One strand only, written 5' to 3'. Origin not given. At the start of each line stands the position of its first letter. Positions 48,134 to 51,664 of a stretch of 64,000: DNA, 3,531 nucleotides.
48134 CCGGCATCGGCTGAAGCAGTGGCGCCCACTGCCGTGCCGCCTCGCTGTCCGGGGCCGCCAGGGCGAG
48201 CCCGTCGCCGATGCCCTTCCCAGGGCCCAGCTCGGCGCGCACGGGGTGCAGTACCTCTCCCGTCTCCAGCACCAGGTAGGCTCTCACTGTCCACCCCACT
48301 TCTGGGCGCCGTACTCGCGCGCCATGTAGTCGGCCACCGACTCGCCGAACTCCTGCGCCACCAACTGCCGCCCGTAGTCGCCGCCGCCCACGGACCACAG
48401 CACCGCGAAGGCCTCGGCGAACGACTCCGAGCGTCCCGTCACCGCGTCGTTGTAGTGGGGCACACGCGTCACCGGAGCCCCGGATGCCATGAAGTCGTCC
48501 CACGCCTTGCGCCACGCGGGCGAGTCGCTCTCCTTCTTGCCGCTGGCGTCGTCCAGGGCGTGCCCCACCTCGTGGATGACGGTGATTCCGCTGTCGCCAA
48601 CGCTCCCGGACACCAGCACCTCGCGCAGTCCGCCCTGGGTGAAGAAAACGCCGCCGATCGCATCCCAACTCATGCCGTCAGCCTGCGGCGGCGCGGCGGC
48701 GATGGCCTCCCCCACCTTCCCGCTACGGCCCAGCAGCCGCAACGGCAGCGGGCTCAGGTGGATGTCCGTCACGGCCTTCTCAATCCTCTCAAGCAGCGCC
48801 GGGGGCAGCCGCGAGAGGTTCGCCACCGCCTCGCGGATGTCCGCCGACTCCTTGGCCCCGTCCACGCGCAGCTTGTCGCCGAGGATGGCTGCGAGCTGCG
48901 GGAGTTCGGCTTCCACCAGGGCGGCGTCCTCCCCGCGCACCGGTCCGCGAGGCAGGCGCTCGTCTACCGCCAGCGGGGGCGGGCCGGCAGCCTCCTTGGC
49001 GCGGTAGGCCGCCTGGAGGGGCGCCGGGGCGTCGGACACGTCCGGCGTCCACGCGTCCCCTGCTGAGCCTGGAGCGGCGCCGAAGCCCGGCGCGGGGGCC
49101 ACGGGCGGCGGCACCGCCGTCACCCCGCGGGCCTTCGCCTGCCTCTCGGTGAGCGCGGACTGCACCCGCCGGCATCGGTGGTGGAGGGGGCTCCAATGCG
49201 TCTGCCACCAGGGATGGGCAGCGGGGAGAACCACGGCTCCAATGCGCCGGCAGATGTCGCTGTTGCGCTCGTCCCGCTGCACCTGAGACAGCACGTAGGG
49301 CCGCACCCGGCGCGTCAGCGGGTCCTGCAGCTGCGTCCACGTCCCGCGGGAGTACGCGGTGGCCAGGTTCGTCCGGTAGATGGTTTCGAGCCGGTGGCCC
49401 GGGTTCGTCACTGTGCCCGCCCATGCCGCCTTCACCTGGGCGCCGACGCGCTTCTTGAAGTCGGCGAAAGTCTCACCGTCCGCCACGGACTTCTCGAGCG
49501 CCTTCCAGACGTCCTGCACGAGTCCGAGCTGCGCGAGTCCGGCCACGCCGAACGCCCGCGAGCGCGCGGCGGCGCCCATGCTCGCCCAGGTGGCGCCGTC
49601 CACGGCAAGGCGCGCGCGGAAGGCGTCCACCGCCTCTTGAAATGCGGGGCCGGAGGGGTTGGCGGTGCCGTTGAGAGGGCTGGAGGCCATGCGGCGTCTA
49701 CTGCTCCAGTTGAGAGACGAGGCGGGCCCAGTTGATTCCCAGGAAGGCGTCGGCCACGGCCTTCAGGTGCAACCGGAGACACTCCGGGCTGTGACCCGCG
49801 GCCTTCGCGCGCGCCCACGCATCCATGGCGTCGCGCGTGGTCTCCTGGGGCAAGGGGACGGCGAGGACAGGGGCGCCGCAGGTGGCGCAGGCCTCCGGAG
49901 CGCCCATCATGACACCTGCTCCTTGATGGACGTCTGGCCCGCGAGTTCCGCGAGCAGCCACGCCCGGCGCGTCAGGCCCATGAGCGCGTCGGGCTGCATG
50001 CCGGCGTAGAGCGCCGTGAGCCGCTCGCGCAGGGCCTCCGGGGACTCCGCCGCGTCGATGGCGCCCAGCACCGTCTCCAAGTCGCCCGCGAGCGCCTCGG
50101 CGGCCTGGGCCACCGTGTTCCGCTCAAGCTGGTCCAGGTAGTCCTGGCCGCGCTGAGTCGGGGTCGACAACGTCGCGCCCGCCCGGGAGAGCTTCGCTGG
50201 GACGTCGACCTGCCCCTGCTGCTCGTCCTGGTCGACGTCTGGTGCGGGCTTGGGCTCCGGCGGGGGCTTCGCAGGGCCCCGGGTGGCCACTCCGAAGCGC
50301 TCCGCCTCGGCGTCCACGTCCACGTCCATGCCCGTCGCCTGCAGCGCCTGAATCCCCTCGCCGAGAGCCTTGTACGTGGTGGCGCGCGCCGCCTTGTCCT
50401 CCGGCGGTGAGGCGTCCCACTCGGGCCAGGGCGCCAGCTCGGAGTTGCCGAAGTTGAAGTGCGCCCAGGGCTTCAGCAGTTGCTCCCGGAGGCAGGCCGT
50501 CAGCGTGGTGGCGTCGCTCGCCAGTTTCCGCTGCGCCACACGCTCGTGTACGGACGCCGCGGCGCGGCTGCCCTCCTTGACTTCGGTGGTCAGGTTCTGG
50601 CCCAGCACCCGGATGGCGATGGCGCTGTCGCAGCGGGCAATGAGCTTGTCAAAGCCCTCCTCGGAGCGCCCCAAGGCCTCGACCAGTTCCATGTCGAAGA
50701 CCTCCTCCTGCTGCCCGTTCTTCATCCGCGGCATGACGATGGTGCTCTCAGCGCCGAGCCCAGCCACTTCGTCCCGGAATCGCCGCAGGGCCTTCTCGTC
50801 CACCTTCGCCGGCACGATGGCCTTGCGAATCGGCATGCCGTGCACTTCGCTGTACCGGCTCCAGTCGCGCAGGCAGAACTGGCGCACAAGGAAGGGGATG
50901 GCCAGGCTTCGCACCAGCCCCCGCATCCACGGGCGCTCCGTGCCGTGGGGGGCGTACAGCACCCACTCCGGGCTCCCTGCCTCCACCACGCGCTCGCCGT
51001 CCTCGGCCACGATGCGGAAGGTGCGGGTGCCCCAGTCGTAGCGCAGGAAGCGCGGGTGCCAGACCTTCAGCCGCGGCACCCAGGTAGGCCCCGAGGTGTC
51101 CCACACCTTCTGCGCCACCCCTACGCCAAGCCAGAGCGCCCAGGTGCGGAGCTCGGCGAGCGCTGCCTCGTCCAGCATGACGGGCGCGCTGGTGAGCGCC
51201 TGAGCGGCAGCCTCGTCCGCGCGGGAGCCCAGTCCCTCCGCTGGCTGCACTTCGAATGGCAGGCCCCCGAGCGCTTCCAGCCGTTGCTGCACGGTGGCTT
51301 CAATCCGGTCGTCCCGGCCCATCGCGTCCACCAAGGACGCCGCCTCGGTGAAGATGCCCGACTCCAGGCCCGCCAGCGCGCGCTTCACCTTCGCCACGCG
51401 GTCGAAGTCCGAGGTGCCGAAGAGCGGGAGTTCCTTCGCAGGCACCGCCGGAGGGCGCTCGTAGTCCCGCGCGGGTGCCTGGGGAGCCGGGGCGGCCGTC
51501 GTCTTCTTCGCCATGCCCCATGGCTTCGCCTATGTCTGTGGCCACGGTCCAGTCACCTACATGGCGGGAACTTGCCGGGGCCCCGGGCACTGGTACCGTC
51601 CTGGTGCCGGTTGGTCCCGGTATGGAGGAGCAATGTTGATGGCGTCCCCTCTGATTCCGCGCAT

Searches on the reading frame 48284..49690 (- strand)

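Call 4: search_protein_families(library=pfam, proteins=[window:48284-49690:-], max_evalue=0.1)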
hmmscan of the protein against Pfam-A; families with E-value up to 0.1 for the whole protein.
window:48284-49690:- (468 aa): 2 families
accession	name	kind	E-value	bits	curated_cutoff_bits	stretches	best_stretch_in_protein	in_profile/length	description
PF04233.19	Phage_Mu_F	-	3.5e-10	41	29.6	1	60-175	2-109/112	Phage Mu protein F like protein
PF07737.17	ATLF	-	0.055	13.6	27.4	0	369-432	112-170/193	Anthrax toxin lethal factor, N- and C-terminal domain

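Call 5: search_protein_families(library=phrogs, proteins=[window:48284-49690:-], max_evalue=0.1)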
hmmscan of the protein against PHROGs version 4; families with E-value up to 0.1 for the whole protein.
window:48284-49690:- (468 aa): 5 families
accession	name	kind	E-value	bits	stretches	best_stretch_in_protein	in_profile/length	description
phrog_220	-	head and packaging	1.3e-42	147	1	14-229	899-1133/1338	minor head protein and DNA pilot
phrog_28631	-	unknown function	1.6e-16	61.1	1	22-192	38-206/550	-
phrog_4415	-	other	1.4e-09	38.9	1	266-437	82-253/279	peptidase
phrog_19194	-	unknown function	0.00024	20.9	1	97-216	119-235/438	-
phrog_35074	-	unknown function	0.00079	18.5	1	64-212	524-660/890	-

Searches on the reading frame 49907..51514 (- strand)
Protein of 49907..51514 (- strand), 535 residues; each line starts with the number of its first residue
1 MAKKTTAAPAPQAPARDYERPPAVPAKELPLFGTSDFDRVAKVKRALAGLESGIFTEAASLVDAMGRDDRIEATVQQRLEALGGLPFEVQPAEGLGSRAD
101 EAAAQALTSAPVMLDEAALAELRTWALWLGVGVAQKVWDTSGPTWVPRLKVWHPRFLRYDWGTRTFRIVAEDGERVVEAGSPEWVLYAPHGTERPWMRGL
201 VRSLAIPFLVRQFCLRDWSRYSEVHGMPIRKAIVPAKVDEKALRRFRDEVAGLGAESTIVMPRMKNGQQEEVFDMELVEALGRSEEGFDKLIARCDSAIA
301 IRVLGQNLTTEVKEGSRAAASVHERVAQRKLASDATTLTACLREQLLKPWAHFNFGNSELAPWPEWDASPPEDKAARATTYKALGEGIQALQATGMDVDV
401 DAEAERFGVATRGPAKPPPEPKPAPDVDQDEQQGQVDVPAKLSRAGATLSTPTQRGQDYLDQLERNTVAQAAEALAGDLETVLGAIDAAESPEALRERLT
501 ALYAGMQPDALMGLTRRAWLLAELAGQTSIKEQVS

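Call 4: search_protein_families(library=pfam, proteins=[window:49907-51514:-], max_evalue=0.1)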
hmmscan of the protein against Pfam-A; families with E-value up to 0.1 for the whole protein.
window:49907-51514:- (535 aa): 1 family
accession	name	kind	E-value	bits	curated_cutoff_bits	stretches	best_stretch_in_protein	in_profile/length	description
PF06074.18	Portal_Mu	-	8.3e-65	219.8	23.9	1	61-408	3-335/336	Portal protein of Mu bacteriophage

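Call 5: search_protein_families(library=phrogs, proteins=[window:49907-51514:-], max_evalue=0.1)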
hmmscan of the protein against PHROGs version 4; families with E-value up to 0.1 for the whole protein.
window:49907-51514:- (535 aa): 4 families
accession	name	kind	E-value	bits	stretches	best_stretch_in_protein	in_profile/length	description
phrog_113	-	head and packaging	4.9e-63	214.8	1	52-533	66-518/1272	portal protein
phrog_10231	-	unknown function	5.6e-25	89.3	1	286-528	21-252/256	-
phrog_35074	-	unknown function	6.8e-07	28.6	1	204-347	173-309/890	-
phrog_25139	-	unknown function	3.3e-05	25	1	195-264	18-87/108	-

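Call 46: find_related_loci(query=window:49907-51514:-, collection=viral_contigs, flank=6000)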
Query window:49907-51514:- (535 aa) in viral_contigs; peptide patterns used: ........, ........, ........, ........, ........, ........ (x = any residue, [..] = any of these).
37 stretches matched a pattern; 16 encode a relative of the query (tblastn E <= 1e-3); 16 distinct loci.
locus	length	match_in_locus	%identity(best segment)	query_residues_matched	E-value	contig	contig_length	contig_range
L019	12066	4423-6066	40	27-534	5e-106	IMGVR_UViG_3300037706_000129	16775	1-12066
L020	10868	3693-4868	40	18-411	1e-89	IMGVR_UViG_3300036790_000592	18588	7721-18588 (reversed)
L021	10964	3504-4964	38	40-530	9e-89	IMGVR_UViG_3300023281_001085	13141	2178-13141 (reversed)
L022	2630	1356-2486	44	26-405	7e-91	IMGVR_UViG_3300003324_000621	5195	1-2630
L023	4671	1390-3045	42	40-534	4e-87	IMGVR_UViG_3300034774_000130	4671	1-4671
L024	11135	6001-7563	36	40-530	2e-82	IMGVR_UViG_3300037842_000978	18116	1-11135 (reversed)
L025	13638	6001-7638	41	40-530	4e-82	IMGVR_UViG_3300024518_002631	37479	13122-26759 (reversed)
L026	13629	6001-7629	41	40-530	2e-81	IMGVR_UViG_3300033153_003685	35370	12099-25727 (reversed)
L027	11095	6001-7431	35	40-534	2e-80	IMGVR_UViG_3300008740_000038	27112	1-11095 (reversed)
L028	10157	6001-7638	33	40-527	2e-74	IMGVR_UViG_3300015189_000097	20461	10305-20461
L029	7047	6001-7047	41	40-388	2e-70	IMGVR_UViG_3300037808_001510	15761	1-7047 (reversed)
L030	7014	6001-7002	41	40-373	3e-68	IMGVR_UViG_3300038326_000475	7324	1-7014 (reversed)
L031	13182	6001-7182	37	11-408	2e-66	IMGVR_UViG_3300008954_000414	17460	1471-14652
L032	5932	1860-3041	36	11-408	8e-66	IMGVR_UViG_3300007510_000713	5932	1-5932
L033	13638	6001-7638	41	40-530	4e-82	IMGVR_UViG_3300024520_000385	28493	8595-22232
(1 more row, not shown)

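Call 47: find_related_loci(query=window:49907-51514:-, collection=genome_contigs, flank=8000)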
Query window:49907-51514:- (535 aa) in genome_contigs; peptide patterns used: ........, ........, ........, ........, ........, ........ (x = any residue, [..] = any of these).
133 stretches matched a pattern, but none encodes a relative of the query by tblastn (E <= 1e-3).

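Call 71: find_related_loci(query=A5, collection=metagenome_contigs, flank=10000)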
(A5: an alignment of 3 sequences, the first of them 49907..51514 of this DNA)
Query A5 (535 aa) in metagenome_contigs; peptide patterns used: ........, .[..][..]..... (x = any residue, [..] = any of these).
163 stretches matched a pattern; 18 encode a relative of the query (tblastn E <= 1e-3); 18 distinct loci.
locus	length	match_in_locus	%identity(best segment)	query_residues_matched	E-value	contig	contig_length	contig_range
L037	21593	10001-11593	37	20-530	1e-102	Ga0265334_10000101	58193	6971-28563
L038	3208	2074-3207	45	27-409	1e-100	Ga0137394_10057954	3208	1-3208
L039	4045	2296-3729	36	40-534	4e-86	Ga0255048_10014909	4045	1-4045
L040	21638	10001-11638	41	40-530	3e-82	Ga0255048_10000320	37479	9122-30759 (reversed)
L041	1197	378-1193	52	1-267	2e-88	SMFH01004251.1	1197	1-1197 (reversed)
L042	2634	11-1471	36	51-532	3e-83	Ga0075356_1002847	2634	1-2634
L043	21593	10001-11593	37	20-530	1e-102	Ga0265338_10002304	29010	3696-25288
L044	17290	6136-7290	39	40-425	3e-78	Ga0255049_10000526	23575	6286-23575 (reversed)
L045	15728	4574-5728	39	40-425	3e-78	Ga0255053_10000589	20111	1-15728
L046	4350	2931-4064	41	40-420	1e-77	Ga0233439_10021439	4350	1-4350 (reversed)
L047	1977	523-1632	39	40-409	9e-75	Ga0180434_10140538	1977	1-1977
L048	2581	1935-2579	55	3-215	2e-65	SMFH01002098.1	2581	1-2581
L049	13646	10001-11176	34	20-412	1e-64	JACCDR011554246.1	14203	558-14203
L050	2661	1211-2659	33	41-504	9e-60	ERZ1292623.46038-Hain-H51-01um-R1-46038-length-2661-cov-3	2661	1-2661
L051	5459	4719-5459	42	40-288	5e-52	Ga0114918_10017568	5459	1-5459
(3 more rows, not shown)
